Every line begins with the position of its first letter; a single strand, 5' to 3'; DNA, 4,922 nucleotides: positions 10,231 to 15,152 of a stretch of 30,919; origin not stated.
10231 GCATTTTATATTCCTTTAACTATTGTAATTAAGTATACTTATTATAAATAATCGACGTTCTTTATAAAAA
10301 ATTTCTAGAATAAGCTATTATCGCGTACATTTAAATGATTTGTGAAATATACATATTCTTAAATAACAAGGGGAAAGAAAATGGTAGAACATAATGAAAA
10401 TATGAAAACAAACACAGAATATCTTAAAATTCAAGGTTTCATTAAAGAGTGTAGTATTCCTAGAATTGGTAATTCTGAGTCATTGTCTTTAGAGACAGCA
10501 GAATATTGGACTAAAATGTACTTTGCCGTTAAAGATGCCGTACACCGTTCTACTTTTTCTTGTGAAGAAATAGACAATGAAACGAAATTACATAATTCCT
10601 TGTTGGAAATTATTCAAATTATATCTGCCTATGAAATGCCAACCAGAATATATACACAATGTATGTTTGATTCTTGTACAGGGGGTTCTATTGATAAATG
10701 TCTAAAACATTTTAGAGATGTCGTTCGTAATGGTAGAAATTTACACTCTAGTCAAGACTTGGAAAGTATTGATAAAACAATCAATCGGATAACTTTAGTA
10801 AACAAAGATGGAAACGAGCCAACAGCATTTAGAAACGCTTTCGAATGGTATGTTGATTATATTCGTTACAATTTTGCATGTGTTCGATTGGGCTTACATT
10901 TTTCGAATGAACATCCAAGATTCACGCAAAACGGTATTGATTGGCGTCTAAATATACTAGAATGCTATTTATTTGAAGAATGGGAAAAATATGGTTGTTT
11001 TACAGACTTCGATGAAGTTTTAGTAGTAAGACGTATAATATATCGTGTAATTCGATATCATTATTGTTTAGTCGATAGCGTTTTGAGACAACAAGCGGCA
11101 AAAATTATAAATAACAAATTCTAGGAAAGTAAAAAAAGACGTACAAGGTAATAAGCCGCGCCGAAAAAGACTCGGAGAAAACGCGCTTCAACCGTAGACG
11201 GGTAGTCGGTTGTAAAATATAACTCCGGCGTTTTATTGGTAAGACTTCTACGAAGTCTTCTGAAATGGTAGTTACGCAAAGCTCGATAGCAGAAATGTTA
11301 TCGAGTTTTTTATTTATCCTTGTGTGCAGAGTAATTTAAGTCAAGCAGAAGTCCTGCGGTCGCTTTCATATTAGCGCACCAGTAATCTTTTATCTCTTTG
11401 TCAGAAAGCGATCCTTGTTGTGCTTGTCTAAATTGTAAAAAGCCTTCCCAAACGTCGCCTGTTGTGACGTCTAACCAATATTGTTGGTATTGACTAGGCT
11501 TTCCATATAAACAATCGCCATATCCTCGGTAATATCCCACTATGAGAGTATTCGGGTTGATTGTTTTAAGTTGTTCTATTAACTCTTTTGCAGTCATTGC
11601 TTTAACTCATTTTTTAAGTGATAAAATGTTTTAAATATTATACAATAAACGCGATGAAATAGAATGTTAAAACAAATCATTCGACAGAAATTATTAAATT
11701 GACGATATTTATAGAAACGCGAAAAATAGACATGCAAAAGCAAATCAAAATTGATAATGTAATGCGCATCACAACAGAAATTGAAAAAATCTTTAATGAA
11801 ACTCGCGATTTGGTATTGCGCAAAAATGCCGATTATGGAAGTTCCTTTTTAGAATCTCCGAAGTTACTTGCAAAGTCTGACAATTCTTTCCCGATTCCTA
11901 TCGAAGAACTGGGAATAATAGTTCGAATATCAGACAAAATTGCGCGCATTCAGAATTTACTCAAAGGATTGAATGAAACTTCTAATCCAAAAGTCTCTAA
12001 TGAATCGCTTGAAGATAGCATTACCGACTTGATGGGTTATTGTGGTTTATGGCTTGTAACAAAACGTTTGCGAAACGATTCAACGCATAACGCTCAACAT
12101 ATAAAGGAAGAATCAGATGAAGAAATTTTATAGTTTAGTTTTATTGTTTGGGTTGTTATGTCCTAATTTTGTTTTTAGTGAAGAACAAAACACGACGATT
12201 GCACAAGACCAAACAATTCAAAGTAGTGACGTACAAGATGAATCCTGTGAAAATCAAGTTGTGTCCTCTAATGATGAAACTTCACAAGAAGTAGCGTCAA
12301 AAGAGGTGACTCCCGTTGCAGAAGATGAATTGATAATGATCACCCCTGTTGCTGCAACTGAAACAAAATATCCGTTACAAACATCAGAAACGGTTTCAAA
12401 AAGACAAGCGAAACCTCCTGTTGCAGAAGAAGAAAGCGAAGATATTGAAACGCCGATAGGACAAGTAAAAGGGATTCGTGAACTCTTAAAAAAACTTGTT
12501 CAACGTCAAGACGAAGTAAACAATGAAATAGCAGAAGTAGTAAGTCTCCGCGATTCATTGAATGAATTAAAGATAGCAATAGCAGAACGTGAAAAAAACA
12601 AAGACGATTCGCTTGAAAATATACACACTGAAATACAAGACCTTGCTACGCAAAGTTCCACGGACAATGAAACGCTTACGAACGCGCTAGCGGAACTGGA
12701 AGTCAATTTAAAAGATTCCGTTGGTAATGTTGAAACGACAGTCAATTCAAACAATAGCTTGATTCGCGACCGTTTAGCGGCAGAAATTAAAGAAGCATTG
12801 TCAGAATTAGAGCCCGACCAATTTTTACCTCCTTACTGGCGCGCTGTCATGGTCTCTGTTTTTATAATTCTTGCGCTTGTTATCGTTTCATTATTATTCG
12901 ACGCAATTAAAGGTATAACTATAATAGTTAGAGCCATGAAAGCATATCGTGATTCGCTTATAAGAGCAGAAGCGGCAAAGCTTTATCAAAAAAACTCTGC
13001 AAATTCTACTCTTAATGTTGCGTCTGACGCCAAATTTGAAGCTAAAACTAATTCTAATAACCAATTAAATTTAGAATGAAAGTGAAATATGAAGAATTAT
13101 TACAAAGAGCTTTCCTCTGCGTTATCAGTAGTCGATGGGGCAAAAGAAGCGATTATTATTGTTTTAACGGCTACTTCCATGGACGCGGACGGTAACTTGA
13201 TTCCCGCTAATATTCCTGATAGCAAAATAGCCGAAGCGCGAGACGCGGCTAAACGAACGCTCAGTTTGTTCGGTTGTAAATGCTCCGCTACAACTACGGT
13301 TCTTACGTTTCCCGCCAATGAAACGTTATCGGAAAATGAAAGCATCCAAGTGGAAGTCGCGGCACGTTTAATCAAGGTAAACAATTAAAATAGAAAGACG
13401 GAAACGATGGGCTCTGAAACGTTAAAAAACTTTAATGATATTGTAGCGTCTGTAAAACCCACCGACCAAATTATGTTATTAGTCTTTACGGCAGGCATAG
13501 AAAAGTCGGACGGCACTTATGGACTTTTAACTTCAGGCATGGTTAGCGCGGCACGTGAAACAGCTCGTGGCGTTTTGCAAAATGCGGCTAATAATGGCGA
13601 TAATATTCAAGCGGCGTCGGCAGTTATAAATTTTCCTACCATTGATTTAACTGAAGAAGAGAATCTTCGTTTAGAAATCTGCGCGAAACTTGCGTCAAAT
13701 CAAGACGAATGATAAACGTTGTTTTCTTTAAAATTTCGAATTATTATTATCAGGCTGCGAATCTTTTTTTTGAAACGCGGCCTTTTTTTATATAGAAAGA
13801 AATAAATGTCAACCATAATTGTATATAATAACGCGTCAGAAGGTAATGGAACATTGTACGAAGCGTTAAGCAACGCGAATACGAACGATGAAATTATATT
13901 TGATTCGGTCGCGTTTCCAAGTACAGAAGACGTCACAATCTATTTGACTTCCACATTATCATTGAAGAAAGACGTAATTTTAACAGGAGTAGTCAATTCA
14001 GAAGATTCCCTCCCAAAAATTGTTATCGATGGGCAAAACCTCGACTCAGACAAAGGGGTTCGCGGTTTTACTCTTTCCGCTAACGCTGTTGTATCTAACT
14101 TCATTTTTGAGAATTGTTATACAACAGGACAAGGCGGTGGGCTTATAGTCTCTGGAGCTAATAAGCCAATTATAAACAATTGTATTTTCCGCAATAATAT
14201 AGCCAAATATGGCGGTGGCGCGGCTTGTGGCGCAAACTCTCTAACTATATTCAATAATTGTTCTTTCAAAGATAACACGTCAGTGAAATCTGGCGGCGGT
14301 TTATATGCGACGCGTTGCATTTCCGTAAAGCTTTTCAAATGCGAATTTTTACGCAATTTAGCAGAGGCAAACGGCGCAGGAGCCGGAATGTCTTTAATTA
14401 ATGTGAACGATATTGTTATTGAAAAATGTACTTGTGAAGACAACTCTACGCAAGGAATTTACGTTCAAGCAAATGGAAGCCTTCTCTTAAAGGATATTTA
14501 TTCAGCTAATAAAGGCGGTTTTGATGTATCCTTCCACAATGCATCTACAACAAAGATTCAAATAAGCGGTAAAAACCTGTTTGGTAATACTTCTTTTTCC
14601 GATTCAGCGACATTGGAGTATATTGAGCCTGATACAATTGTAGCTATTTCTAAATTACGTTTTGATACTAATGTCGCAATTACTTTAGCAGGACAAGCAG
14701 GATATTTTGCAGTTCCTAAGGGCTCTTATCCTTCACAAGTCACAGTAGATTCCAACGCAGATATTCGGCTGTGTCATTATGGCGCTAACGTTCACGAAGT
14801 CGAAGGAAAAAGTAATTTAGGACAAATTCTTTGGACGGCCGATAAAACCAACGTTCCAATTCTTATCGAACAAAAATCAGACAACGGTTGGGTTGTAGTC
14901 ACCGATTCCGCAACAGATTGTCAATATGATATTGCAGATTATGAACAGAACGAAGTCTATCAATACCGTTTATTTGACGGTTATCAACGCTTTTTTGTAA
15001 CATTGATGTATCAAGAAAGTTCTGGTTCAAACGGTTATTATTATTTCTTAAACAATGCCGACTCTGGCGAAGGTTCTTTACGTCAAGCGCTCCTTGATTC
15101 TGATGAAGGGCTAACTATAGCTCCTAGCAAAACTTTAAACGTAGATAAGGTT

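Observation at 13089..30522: Duplicated module of two small paralogues, a terminator and a giant leaderless beta-helix/FN3 protein: candidate undescribed fibre or appendage system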

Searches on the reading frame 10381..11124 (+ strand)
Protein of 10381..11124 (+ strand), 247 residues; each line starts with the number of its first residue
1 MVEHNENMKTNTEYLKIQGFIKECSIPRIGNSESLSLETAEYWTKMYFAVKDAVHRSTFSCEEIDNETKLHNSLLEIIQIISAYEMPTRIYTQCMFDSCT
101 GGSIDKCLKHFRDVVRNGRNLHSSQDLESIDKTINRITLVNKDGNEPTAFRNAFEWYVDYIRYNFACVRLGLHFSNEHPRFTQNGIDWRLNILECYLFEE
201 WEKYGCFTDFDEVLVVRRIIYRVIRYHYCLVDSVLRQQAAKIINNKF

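Call 7: search_protein_families(library=pfam, proteins=[window:10381-11124:+], max_evalue=0.1)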
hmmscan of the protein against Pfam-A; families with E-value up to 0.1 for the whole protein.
window:10381-11124:+ (247 aa): 1 family
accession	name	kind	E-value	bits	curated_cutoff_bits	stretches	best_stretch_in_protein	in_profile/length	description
PF04168.17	Alpha-E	-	0.047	13.8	20.8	1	71-138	40-114/294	A predicted alpha-helical domain with a conserved ER motif.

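Call 8: search_protein_families(library=phrogs, proteins=[window:10381-11124:+], max_evalue=0.1)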
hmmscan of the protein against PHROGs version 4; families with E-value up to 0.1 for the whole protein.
window:10381-11124:+ (247 aa): 1 family
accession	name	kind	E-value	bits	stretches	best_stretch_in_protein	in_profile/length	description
phrog_31169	-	unknown function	0.037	15.6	1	45-130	4-84/94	-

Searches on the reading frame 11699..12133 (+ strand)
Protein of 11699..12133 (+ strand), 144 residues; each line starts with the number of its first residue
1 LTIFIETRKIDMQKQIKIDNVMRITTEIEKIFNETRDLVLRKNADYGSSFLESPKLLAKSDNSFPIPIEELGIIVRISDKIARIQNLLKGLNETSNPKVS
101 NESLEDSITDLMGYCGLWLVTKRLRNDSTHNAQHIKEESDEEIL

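Call 7: search_protein_families(library=pfam, proteins=[window:11699-12133:+], max_evalue=0.1)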
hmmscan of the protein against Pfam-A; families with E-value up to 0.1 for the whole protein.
window:11699-12133:+ (144 aa): 2 families
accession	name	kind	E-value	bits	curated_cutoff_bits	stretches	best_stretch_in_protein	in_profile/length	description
PF07659.16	DUF1599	-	0.00088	20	25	1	42-117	1-56/61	Nucleotide modification associated domain 1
PF21128.4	MCM4_WHD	-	0.015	15.8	24.4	1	80-111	25-56/75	MCM4, winged helix domain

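Call 8: search_protein_families(library=phrogs, proteins=[window:11699-12133:+], max_evalue=0.1)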
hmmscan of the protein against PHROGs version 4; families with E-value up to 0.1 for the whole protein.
window:11699-12133:+ (144 aa): 1 family
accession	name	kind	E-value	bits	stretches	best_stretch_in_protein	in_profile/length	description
phrog_1485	-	unknown function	4.8e-19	69.8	1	22-140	16-119/238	-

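Call 18: find_related_loci(query=window:11699-12133:+, collection=viral_contigs, flank=10000)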
Query window:11699-12133:+ (144 aa) in viral_contigs; peptide patterns used: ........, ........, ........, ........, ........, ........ (x = any residue, [..] = any of these).
27 stretches matched a pattern; 4 encode a relative of the query (tblastn E <= 1e-3); 4 distinct loci.
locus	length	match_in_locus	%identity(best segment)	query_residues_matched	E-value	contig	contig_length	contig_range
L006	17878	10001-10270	44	27-131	3e-16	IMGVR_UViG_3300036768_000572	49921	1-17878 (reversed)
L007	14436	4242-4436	45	39-115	3e-12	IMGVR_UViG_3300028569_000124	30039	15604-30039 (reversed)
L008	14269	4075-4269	45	39-115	3e-12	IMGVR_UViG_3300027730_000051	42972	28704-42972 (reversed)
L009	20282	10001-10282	32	11-114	1e-7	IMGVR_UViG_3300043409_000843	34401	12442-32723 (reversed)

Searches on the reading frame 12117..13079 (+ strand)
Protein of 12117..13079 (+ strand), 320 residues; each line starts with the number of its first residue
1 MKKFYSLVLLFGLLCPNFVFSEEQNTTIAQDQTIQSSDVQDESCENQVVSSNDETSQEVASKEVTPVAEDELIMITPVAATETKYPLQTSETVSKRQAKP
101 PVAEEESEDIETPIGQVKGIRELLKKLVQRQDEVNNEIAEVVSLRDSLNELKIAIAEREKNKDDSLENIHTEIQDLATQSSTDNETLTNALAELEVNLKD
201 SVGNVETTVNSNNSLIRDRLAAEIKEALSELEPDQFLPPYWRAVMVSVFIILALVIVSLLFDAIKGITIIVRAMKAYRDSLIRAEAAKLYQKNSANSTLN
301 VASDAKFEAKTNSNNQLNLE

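Call 7: search_protein_families(library=pfam, proteins=[window:12117-13079:+], max_evalue=0.1)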
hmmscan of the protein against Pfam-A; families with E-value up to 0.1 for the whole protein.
window:12117-13079:+ (320 aa): 1 family
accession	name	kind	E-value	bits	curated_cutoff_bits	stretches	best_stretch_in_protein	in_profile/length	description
PF20108.4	DUF6498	-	0.071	12.8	23.7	0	234-294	146-205/207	Family of unknown function (DUF6498)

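Call 8: search_protein_families(library=phrogs, proteins=[window:12117-13079:+], max_evalue=0.1)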
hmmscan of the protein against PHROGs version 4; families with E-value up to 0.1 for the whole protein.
window:12117-13079:+ (320 aa): 3 families
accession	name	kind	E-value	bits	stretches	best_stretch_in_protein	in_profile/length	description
phrog_9415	-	unknown function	0.0011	19.9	1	117-260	52-164/168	-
phrog_23315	-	unknown function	0.0091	16.8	0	143-174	9-40/53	-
phrog_7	-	lysis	0.093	11.8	0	89-205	181-295/873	endolysin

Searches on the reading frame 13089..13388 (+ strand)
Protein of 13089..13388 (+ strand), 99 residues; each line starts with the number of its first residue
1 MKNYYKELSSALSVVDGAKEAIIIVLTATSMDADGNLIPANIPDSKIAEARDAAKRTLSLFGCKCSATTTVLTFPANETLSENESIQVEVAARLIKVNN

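Call 5: search_protein_families(library=pfam, proteins=[window:13089-13388:+], max_evalue=0.1)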
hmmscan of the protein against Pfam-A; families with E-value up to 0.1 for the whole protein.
window:13089-13388:+ (99 aa): 0 families

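Call 6: search_protein_families(library=phrogs, proteins=[window:13089-13388:+], max_evalue=0.1)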
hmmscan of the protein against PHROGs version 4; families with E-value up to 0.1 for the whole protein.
window:13089-13388:+ (99 aa): 0 families

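Call 20: search_protein_families(library=ncbifam, proteins=[window:13089-13388:+], max_evalue=0.1)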
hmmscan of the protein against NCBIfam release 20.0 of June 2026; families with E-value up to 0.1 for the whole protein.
window:13089-13388:+ (99 aa): 0 families

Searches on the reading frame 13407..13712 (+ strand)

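Call 5: search_protein_families(library=pfam, proteins=[window:13407-13712:+], max_evalue=0.1)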
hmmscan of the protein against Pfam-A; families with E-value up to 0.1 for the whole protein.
window:13407-13712:+ (101 aa): 1 family
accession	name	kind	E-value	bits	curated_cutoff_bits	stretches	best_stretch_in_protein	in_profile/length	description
PF25306.1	DUF7880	-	0.054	14.1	27.5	1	37-76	33-72/127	Domain of unknown function (DUF7880)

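Call 6: search_protein_families(library=phrogs, proteins=[window:13407-13712:+], max_evalue=0.1)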
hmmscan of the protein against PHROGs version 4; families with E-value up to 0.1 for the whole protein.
window:13407-13712:+ (101 aa): 0 families

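Call 20: search_protein_families(library=ncbifam, proteins=[window:13407-13712:+], max_evalue=0.1)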
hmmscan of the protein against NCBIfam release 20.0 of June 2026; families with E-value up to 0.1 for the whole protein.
window:13407-13712:+ (101 aa): 0 families

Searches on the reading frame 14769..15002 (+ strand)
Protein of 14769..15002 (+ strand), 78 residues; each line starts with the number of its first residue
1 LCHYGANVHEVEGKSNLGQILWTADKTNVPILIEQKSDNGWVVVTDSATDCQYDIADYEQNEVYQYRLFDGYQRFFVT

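Call 109: search_solved_structures(query=A9, max_evalue=10)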
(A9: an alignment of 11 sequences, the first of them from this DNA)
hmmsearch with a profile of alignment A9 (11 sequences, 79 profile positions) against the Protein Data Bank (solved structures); distinct sequences matched with E-value up to 10: 3.
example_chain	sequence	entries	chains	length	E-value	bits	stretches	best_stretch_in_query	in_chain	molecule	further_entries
3gza_A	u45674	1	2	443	0.27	15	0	30-51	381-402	putative alpha-L-fucosidase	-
4u3h_A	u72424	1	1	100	0.58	13.9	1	10-69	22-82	FN3con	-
25vf_A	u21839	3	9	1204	7.4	10.4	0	44-68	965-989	F2-pyocin-tail-fiber | tail fiber protein of F2-pyocin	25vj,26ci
